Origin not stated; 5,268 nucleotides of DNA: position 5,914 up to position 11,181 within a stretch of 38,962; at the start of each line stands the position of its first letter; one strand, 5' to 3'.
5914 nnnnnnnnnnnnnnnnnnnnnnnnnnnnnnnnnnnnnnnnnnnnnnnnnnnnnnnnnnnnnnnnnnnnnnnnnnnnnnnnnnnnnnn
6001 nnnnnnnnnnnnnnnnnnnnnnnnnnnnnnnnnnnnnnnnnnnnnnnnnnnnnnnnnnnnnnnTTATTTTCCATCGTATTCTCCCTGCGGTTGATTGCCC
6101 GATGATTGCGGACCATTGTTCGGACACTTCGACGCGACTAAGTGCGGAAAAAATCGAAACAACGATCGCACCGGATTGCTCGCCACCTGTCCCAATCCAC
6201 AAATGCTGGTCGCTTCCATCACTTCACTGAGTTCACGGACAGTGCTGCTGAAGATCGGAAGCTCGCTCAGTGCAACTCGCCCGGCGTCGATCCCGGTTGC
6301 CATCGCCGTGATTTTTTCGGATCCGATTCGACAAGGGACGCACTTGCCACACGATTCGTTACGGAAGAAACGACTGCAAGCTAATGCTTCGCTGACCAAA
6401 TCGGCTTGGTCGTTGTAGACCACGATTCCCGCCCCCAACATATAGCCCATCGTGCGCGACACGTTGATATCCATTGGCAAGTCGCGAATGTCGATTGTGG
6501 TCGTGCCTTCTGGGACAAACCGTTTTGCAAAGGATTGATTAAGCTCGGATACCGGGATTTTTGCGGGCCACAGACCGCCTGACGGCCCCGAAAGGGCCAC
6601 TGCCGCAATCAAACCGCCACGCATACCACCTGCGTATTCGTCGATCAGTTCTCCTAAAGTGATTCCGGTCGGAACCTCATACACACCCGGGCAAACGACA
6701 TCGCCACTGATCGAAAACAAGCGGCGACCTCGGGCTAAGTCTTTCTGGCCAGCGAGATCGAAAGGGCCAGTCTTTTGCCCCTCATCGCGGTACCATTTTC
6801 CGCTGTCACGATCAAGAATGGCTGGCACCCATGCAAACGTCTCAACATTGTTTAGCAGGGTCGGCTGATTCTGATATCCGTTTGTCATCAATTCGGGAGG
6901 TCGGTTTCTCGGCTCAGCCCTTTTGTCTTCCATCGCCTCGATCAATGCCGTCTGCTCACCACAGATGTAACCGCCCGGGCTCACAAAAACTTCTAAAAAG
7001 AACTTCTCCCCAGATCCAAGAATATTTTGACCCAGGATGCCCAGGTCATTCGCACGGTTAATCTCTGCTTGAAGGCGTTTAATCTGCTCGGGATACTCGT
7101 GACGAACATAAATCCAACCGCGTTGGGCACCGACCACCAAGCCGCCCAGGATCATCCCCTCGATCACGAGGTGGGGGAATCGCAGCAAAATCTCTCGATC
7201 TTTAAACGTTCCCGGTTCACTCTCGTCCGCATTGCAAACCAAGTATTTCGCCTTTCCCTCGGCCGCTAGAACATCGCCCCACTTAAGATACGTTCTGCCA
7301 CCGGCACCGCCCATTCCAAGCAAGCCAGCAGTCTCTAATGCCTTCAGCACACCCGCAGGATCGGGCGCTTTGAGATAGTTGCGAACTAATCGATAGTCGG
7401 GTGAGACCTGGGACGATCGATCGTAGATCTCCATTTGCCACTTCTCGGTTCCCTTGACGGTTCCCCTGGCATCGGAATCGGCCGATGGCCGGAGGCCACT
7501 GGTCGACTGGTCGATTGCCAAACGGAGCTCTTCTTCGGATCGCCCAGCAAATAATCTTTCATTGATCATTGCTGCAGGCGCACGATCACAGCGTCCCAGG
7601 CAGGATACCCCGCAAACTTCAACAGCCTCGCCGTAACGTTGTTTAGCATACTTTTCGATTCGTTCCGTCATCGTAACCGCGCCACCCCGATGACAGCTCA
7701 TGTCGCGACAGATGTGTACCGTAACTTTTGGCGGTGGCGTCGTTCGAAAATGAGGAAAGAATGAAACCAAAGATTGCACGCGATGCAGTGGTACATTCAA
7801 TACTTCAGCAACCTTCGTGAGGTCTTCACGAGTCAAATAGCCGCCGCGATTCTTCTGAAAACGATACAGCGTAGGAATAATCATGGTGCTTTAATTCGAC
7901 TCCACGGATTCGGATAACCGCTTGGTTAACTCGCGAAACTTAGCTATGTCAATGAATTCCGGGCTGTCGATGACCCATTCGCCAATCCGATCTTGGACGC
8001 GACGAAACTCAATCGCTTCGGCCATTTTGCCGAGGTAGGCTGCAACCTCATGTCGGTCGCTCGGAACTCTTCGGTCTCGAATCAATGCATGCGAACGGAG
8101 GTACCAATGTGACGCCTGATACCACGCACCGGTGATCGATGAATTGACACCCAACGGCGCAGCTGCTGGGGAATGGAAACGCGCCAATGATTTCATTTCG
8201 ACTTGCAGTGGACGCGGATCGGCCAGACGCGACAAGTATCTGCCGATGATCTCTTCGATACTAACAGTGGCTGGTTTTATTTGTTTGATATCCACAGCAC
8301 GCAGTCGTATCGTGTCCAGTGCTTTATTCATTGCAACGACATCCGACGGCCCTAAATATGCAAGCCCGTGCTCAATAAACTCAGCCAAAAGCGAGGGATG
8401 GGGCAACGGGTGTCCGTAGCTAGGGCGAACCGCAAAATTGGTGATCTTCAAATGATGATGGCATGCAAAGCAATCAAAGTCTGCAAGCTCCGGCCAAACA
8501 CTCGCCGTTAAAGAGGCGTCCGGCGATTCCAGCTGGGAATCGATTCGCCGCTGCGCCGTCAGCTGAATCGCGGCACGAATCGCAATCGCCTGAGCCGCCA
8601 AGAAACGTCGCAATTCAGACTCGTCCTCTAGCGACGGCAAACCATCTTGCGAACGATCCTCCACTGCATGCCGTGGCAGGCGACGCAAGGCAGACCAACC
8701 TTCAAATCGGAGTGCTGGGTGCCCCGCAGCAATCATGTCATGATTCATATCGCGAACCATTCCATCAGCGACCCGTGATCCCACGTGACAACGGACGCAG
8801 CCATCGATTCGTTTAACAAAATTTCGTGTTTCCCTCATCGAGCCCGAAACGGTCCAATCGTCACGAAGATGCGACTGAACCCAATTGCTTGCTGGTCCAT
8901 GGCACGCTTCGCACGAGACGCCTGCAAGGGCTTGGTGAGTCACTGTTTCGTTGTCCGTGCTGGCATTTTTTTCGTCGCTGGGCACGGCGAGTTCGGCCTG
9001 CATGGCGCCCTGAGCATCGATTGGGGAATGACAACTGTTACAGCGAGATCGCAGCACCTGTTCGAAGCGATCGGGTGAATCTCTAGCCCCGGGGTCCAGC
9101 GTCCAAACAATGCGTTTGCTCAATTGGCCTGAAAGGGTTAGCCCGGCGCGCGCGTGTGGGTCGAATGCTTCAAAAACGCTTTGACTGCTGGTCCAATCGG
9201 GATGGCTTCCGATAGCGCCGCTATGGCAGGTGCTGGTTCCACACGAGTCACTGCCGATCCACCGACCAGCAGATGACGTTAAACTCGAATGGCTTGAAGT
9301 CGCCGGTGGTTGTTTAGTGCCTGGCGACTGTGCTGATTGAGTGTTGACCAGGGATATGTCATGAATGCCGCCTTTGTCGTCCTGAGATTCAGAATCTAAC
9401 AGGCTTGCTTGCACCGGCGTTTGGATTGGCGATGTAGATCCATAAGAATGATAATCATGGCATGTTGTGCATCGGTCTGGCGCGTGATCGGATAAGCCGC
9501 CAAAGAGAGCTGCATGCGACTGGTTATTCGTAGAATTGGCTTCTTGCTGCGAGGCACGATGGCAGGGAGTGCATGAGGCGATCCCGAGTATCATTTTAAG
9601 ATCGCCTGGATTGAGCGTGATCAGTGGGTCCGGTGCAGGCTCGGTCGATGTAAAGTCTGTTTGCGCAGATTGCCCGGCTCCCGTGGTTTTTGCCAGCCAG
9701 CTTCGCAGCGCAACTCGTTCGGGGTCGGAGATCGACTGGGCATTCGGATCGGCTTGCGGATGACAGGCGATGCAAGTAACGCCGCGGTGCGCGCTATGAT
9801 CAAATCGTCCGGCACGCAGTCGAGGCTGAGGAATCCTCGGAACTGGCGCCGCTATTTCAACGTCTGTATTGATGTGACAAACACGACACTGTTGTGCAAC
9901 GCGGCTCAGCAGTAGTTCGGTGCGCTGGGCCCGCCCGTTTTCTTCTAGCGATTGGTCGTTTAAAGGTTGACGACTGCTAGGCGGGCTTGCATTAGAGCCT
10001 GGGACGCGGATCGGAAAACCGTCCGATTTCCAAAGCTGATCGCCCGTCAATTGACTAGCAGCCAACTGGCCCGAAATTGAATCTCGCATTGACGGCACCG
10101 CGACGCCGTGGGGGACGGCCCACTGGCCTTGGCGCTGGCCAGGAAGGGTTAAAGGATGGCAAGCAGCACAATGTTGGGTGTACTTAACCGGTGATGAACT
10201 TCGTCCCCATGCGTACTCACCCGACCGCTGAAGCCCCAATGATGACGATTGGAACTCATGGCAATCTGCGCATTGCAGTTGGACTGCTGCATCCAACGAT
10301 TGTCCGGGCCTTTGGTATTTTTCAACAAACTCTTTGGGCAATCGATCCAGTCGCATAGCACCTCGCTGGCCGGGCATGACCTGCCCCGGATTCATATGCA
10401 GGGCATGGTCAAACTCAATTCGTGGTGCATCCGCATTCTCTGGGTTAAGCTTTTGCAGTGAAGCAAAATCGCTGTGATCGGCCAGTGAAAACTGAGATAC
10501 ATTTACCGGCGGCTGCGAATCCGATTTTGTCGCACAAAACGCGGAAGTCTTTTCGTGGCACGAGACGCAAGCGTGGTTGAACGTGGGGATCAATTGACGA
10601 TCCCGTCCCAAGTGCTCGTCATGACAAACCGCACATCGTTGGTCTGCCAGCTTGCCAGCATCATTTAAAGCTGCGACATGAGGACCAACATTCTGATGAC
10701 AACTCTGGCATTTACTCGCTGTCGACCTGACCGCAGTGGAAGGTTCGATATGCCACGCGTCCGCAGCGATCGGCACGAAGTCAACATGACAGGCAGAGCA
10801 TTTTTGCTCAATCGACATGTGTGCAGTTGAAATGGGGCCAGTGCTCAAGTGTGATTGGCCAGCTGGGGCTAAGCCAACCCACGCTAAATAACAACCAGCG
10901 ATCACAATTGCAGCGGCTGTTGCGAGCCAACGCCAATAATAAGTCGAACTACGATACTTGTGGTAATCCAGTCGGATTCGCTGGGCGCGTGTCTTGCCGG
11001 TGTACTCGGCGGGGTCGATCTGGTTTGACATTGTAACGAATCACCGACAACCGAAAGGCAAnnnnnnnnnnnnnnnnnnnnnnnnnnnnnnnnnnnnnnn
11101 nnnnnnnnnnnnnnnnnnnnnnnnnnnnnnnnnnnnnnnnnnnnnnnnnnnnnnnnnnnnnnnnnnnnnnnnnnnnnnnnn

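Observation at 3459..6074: Fe-S electron wire interrupted by two cyclic-nucleotide-binding domains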

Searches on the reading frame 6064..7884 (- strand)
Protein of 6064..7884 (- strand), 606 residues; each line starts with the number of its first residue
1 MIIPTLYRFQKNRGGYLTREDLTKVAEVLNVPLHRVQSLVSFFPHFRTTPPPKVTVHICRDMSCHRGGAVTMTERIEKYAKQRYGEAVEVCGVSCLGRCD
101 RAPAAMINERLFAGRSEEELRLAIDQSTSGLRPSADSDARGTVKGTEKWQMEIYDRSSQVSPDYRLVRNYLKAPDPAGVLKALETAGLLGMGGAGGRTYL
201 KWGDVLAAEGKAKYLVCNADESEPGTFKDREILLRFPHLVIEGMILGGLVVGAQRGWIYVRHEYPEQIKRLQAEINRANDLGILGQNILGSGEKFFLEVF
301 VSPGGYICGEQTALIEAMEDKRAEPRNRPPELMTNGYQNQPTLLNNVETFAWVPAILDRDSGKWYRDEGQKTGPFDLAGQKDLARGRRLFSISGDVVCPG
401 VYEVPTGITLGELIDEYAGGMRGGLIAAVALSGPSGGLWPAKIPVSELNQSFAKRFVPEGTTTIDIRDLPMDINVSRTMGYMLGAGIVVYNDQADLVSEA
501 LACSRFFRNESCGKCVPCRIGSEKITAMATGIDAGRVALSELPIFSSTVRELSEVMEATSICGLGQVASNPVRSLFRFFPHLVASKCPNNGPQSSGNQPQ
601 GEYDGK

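Call 3: search_protein_families(library=pfam, proteins=[window:6064-7884:-], max_evalue=0.01)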
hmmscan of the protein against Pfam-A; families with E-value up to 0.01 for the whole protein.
window:6064-7884:- (606 aa): 5 families
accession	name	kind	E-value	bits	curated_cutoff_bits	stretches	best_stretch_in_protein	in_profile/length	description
PF01512.22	Complex1_51K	-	5.7e-38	130.6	31.2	1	184-354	2-149/150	Nuo51 FMN-binding domain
PF01257.25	2Fe-2S_thioredx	-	2e-22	80.1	24.8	1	2-125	15-142/145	Thioredoxin-like [2Fe-2S] ferredoxin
PF10589.14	NADH_4Fe-4S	-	1.5e-20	73.3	23.5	1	501-583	4-82/85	NADH-ubiquinone oxidoreductase-F iron-sulfur binding region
PF10531.15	SLBB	-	3.7e-05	23.9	27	1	390-425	2-37/55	SLBB domain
PF22461.2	SLBB_2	-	0.00036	21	27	1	389-431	2-46/79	SLBB domain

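Call 4: search_protein_families(library=ncbifam, proteins=[window:6064-7884:-], max_evalue=0.01)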
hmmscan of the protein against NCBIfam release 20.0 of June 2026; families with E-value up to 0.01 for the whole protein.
window:6064-7884:- (606 aa): 15 families
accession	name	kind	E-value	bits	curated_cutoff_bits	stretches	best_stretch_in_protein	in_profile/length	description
TIGR01959.1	nuoF_fam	equivalog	7.6e-98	327.6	558.65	1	145-579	8-402/410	NADH-quinone oxidoreductase subunit NuoF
NF010120.0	PRK13596.1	equivalog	1e-77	261.5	389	1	178-587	42-417/433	NADH-quinone oxidoreductase subunit NuoF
NF008436.0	PRK11278.1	equivalog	8.6e-74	249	749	2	163-427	35-290/448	NADH-quinone oxidoreductase subunit NuoF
TIGR01958.1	nuoE_fam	subfamily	9.3e-20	71.3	142.4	1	2-125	18-145/148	NADH-quinone oxidoreductase subunit NuoE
NF005722.0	PRK07539.1-2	equivalog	8.3e-19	68.2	141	1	2-121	27-150/157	NADH-quinone oxidoreductase subunit NuoE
NF004638.0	PRK05988.1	equivalog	4.6e-17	62.3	198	1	3-125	29-155/159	formate dehydrogenase subunit gamma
NF005725.0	PRK07539.1-5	equivalog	1.3e-13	51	220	1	2-121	41-165/174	NADH-quinone oxidoreductase subunit NuoE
NF005724.0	PRK07539.1-4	equivalog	3.7e-12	46.6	280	1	2-134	42-179/240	NADH-quinone oxidoreductase subunit NuoE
NF005747.0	PRK07571.1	equivalog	2.7e-11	43.5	224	1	4-117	41-158/173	bidirectional hydrogenase complex protein HoxE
TIGR04481.1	PR_assoc_PrdC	equivalog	1.8e-10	40.2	490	1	152-283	49-176/425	proline reductase-associated electron transfer protein PrdC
NF009040.0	PRK12373.1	equivalog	1.6e-09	37.9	514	1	2-134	39-176/400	NADH-quinone oxidoreductase subunit E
NF005723.0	PRK07539.1-3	equivalog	7.6e-08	32.4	226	1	10-114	33-142/158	NADH-quinone oxidoreductase subunit NuoE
NF003454.1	PRK05035.1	equivalog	4.9e-07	28.6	345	1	172-279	119-224/556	electron transport complex subunit RsxC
TIGR01945.1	rnfC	subfamily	6.4e-07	28.3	245.95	1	120-278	66-221/435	RnfABCDGE type electron transport complex subunit C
NF005721.0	PRK07539.1-1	equivalog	8.1e-07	28.6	308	1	3-134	49-184/292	NADH-quinone oxidoreductase subunit NuoE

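Call 61: search_solved_structures(query=window:6067-7884:-, max_evalue=1e-20)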
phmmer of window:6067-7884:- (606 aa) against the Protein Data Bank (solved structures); distinct sequences matched with E-value up to 1e-20: 61 (the best 60 are shown).
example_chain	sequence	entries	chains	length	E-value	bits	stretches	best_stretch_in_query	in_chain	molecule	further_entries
7t2r_B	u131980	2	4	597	3.4e-76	260.1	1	170-438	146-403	NiFe hydrogenase subunit B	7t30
7q4v_B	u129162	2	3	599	3.4e-74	253.5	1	166-588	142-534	Iron hydrogenase HydB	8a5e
7p5h_B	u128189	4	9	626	3.5e-74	253.4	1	169-437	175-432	Fe-hydrogenase, subunit beta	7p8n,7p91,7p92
9n5u_B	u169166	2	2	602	3e-73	250.4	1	175-440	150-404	NfnB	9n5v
7q4w_B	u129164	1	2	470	7.1e-73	249.1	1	167-448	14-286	Iron hydrogenase HydB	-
8a6t_B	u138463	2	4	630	1.2e-71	245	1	179-591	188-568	Electron bifurcating hydrogenase subunit HydB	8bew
2fug_1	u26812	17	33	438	1.3e-71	245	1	129-580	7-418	NADH-quinone oxidoreductase chain 1 | NADH-QUINONE OXIDOREDUCTASE SUBUNIT 1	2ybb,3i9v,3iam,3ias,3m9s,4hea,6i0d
5xf9_A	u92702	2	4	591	1.6e-71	244.7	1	6-468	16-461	NAD-reducing hydrogenase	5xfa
7e5z_B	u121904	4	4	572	2.2e-71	244.2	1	7-583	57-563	Tungsten-containing formate dehydrogenase beta subunit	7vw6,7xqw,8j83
6hl2_B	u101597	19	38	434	2.8e-70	240.5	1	175-433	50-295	NADH-quinone oxidoreductase subunit F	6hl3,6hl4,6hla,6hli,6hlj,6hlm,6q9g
7q5y_C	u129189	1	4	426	2.9e-70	240.5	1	175-433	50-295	NADH-quinone oxidoreductase subunit F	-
6q9c_B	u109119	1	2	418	3e-70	240.4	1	175-581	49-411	NADH-quinone oxidoreductase subunit F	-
9fdj_B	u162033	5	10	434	7.5e-70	239.1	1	175-433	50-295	NADH-quinone oxidoreductase subunit F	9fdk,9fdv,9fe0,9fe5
9fii_B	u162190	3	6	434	9e-70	238.9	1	175-433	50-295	NADH-quinone oxidoreductase subunit F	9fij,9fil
6vw7_B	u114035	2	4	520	1.3e-69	238.4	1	173-440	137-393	NAD-dependent formate dehydrogenase beta subunit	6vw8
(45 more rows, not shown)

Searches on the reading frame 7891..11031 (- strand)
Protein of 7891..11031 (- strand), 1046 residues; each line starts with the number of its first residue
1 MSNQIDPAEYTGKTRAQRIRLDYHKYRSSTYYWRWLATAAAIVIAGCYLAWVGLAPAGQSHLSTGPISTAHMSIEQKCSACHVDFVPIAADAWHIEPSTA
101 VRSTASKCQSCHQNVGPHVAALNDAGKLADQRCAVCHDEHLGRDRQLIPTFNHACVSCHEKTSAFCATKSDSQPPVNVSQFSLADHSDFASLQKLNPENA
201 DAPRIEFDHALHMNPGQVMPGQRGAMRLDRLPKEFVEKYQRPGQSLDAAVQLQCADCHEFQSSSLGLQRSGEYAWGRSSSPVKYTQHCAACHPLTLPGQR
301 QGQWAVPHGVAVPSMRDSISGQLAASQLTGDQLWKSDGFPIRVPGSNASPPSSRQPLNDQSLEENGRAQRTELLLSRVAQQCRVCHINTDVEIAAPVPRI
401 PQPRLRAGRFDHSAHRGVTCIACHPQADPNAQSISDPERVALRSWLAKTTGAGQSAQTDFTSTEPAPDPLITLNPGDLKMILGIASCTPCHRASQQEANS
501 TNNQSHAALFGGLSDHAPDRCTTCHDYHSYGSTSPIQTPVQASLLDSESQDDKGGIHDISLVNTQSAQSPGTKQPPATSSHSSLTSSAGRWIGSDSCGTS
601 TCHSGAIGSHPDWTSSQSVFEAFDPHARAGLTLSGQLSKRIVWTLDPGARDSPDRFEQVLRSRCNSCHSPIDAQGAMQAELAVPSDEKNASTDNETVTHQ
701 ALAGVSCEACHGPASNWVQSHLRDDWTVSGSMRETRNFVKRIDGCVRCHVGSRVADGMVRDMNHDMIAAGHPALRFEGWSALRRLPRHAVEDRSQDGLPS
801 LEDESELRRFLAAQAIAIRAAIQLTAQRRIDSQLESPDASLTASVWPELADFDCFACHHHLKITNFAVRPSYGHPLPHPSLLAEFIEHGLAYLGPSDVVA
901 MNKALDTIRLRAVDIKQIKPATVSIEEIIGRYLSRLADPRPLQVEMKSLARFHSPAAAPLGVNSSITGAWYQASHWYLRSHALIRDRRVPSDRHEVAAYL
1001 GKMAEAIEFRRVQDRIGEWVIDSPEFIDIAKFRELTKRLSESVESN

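Call 3: search_protein_families(library=pfam, proteins=[window:7891-11031:-], max_evalue=0.01)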
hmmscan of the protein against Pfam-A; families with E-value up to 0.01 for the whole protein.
window:7891-11031:- (1046 aa): 2 families
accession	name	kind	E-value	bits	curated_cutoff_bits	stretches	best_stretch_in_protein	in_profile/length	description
PF14522.11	Cytochrome_C7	-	2.5e-17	62.9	24.8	2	661-749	13-66/67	Cytochrome c7 and related cytochrome c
PF14537.11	Cytochrom_c3_2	-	3.2e-10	40.8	25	0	485-529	27-68/79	Cytochrome c3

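Call 4: search_protein_families(library=ncbifam, proteins=[window:7891-11031:-], max_evalue=0.01)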
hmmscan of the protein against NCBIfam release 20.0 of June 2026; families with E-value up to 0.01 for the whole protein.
window:7891-11031:- (1046 aa): 1 family
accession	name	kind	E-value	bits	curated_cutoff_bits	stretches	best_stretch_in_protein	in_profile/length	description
NF041198.1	UshA_like_PCGU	equivalog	0.0026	16.4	275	1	662-749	443-508/519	UshA-like (seleno)protein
